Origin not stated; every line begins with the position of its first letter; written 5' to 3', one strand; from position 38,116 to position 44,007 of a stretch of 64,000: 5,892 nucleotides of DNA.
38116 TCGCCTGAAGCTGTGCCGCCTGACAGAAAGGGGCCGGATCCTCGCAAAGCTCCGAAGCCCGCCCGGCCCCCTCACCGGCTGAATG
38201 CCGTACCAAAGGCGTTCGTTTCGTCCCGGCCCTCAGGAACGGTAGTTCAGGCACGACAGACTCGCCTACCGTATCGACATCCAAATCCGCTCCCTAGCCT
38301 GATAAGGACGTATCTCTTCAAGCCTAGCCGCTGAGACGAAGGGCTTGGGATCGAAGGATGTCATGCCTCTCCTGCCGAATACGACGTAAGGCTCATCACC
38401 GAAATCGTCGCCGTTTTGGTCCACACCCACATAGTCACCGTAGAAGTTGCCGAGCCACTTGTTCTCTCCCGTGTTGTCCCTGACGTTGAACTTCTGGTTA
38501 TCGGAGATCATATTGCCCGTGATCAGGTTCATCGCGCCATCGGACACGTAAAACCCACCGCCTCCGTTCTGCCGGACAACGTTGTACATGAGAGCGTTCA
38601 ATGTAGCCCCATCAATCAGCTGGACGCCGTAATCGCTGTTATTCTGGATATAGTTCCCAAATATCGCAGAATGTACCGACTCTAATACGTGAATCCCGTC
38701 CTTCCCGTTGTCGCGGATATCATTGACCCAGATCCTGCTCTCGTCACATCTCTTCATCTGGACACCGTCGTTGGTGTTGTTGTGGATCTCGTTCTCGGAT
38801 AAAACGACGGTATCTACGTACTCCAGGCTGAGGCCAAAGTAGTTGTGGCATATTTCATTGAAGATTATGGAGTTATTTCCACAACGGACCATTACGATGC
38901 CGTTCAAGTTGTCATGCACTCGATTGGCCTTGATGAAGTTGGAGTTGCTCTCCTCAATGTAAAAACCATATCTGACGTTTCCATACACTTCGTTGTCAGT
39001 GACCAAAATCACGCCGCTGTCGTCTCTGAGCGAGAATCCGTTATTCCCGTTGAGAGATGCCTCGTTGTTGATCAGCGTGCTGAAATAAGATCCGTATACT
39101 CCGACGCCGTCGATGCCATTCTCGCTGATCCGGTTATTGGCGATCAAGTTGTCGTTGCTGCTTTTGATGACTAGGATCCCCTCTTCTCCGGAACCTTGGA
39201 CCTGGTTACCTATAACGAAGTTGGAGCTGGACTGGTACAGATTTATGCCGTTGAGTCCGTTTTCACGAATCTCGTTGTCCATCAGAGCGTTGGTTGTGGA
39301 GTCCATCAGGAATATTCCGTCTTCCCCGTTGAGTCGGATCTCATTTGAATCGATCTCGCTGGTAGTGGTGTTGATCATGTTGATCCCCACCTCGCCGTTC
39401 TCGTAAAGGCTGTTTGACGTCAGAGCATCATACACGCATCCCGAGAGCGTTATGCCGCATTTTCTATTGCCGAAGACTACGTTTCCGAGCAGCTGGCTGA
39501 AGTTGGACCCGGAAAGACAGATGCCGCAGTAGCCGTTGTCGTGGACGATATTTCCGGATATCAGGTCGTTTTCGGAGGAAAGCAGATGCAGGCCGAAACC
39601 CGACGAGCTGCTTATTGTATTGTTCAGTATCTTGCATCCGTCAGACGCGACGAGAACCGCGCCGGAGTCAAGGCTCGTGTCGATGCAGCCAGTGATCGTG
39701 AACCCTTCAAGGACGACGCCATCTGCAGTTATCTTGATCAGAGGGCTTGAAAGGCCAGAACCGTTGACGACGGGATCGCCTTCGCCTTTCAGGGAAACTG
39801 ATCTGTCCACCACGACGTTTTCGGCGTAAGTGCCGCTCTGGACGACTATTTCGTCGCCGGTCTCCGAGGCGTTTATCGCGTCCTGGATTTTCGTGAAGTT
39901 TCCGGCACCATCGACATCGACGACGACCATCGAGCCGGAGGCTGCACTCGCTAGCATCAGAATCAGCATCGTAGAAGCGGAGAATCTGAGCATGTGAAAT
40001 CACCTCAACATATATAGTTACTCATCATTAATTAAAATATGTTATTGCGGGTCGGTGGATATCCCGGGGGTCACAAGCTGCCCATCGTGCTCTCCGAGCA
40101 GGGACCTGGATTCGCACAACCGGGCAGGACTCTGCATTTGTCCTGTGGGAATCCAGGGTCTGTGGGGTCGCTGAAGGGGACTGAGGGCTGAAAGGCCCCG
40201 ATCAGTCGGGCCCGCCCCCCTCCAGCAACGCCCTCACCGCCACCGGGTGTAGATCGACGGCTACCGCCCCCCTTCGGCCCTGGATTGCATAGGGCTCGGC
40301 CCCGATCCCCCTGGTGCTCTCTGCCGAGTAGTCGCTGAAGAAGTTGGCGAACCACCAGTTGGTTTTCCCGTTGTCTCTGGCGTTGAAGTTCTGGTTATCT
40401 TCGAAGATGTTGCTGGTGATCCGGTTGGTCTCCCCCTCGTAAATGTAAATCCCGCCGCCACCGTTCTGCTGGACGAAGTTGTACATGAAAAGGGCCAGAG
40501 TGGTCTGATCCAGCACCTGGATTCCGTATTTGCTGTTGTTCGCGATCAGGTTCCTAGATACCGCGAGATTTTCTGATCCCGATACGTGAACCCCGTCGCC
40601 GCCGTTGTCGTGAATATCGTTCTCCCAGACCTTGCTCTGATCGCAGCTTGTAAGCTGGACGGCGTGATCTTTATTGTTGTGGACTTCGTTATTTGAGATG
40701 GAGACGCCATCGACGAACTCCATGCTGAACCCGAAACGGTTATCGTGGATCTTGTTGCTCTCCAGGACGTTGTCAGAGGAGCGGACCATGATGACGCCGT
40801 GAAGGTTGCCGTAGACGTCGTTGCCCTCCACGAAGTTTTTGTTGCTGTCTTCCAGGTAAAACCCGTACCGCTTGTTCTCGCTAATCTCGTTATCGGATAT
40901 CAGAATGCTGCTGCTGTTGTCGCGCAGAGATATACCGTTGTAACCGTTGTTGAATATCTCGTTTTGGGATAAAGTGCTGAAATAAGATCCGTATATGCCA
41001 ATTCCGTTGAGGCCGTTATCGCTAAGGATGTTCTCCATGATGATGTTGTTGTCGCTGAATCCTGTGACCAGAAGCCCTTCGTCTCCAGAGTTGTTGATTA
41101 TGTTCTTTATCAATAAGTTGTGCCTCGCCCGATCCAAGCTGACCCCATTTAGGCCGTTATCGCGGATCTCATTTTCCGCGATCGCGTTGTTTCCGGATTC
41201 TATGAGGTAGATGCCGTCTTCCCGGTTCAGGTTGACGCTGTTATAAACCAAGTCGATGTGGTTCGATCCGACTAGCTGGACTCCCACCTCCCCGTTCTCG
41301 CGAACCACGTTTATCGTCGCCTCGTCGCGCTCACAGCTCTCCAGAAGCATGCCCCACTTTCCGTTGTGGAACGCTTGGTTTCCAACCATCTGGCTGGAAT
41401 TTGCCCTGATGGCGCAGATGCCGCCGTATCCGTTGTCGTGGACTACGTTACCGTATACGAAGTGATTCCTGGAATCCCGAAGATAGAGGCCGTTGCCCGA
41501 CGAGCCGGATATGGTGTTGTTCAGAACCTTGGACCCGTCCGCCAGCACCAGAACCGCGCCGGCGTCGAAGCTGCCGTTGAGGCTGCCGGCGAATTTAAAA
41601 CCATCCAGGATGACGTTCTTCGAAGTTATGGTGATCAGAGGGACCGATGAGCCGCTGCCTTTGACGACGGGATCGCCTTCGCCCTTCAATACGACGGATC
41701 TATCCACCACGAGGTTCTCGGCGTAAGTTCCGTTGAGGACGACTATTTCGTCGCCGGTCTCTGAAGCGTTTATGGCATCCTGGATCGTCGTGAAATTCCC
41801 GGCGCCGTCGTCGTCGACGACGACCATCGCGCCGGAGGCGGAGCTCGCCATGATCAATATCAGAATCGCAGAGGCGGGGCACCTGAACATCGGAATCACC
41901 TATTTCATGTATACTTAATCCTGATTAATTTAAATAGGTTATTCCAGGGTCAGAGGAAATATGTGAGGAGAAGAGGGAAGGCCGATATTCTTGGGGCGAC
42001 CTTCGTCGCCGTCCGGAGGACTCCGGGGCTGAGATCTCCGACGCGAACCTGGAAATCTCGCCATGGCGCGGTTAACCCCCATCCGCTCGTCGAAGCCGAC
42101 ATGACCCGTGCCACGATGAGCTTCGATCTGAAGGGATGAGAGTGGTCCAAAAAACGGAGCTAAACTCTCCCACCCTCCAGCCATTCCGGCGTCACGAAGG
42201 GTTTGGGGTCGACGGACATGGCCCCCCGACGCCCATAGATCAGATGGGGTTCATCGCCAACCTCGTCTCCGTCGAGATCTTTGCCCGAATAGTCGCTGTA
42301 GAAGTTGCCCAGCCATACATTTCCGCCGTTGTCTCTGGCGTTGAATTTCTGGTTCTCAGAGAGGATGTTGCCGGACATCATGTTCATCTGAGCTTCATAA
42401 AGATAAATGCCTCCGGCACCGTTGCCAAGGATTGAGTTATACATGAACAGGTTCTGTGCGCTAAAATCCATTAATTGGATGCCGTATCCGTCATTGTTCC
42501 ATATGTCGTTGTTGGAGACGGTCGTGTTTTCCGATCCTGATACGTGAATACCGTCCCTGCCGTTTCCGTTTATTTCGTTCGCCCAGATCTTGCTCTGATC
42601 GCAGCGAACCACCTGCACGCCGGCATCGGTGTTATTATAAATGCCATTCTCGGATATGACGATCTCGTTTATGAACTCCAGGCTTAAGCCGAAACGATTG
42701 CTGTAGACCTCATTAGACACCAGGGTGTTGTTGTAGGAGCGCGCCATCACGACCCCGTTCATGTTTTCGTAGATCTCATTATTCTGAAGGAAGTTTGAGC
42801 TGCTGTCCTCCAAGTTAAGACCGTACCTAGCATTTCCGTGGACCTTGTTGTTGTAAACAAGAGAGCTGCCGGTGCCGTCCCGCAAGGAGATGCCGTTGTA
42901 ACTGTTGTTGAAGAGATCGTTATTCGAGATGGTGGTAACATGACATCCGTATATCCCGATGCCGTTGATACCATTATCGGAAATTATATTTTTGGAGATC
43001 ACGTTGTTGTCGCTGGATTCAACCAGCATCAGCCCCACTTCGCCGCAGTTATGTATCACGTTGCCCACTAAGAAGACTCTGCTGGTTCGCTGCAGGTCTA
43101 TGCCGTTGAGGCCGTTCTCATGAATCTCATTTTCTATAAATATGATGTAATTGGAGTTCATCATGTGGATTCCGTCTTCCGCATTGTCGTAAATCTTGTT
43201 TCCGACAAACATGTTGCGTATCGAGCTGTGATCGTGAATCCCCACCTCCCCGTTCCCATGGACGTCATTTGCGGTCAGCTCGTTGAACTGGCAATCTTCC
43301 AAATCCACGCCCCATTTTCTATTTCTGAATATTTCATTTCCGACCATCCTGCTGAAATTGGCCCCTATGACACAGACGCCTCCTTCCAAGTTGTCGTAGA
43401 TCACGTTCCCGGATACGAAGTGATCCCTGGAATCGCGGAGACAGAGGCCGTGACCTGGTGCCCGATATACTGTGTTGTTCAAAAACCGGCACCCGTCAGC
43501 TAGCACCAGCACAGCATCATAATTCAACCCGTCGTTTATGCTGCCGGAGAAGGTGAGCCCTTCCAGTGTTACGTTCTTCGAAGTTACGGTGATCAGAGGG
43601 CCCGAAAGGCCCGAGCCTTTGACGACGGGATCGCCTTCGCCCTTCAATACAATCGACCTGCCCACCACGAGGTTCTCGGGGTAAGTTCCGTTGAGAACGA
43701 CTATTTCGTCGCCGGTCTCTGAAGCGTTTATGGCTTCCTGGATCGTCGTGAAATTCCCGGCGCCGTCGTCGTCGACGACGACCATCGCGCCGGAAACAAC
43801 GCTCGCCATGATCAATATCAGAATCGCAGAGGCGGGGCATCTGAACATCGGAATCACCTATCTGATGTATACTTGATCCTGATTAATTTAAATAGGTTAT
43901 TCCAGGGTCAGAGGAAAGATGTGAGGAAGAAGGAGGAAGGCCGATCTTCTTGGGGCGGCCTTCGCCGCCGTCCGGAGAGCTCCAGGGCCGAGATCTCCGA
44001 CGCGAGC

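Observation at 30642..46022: Eight tandem same-strand paralogs of a secreted NosD-like beta-helix protein, each with its own promoter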

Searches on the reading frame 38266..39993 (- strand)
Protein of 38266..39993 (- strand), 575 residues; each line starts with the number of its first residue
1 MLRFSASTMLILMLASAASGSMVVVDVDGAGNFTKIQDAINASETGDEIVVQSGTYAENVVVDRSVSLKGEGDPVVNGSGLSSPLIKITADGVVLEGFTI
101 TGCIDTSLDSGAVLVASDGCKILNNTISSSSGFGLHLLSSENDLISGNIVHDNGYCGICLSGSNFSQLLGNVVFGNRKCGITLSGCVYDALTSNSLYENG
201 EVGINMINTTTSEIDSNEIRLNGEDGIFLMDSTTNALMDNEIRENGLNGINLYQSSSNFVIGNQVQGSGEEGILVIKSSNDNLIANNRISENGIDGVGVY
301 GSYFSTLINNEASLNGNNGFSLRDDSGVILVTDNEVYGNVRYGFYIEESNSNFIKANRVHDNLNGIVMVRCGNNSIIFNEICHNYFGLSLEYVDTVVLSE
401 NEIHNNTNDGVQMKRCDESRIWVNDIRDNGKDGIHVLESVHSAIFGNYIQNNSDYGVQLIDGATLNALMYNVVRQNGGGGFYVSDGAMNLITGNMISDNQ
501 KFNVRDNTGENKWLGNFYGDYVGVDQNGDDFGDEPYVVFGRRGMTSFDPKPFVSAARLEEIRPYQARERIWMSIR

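Call 3: search_protein_families(library=pfam, proteins=[window:38266-39993:-], max_evalue=0.01)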
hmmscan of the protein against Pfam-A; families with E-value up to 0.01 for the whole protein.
window:38266-39993:- (575 aa): 3 families
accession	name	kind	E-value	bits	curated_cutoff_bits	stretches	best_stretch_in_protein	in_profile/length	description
PF05048.19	NosD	-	2.9e-49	167.8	23.6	3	334-523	31-212/212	Periplasmic copper-binding protein (NosD)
PF13229.12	Beta_helix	-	4.5e-49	166.6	25.9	4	364-501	1-139/158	Right handed beta helix region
PF01095.25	Pectinesterase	-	0.0015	17.8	27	1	23-72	2-58/298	Pectinesterase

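Call 4: search_protein_families(library=ncbifam, proteins=[window:38266-39993:-], max_evalue=0.01)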
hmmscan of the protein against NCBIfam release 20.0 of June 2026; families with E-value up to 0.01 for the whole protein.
window:38266-39993:- (575 aa): 3 families
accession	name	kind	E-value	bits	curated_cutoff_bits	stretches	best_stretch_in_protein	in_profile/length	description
TIGR04247.1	NosD_copper_fam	subfamily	4.4e-43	147.3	300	4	36-151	1-116/377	nitrous oxide reductase family maturation protein NosD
TIGR03804.1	para_beta_helix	repeat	1.1e-42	143.5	19.45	6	134-177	1-43/44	parallel beta-helix repeat protein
NF038177.1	epimerase_AlgG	equivalog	2.7e-13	49.4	700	2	226-301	347-420/519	mannuronan 5-epimerase AlgG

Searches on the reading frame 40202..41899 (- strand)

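Call 3: search_protein_families(library=pfam, proteins=[window:40202-41899:-], max_evalue=0.01)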
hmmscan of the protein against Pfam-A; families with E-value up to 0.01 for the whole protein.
window:40202-41899:- (565 aa): 4 families
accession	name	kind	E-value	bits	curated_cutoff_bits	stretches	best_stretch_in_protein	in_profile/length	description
PF13229.12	Beta_helix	-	9.6e-60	201.2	25.9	4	321-467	1-149/158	Right handed beta helix region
PF05048.19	NosD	-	2.5e-47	161.5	23.6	4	322-456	40-173/212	Periplasmic copper-binding protein (NosD)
PF07602.17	DUF1565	-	7.5e-08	32.4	20.3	1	396-503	109-199/257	Protein of unknown function (DUF1565)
PF01095.25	Pectinesterase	-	0.00013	21.3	27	1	26-82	2-67/298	Pectinesterase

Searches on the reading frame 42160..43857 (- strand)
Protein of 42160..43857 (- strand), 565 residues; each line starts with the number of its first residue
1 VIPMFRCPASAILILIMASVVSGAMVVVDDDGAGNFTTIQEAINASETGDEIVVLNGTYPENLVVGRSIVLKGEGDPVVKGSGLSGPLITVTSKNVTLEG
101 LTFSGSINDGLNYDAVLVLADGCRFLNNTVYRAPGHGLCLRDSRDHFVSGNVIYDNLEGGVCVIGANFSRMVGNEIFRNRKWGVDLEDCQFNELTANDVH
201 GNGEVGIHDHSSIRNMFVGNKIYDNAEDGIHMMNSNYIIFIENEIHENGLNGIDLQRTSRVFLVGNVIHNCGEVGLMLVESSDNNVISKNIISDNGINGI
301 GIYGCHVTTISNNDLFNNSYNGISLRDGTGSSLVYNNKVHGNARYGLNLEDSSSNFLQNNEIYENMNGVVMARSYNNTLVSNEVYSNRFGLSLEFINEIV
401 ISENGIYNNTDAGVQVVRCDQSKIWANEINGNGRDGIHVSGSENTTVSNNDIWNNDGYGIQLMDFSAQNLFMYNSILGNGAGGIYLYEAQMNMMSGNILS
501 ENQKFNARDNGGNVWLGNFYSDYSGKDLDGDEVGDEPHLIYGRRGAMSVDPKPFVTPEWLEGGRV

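Call 3: search_protein_families(library=pfam, proteins=[window:42160-43857:-], max_evalue=0.01)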
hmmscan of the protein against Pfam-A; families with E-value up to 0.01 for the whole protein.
window:42160-43857:- (565 aa): 3 families
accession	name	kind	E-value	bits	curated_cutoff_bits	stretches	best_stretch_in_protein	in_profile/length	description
PF13229.12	Beta_helix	-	4e-64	215.5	25.9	4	194-339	13-158/158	Right handed beta helix region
PF05048.19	NosD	-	3.2e-48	164.4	23.6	4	44-226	2-173/212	Periplasmic copper-binding protein (NosD)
PF01095.25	Pectinesterase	-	0.00088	18.5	27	1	26-81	2-66/298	Pectinesterase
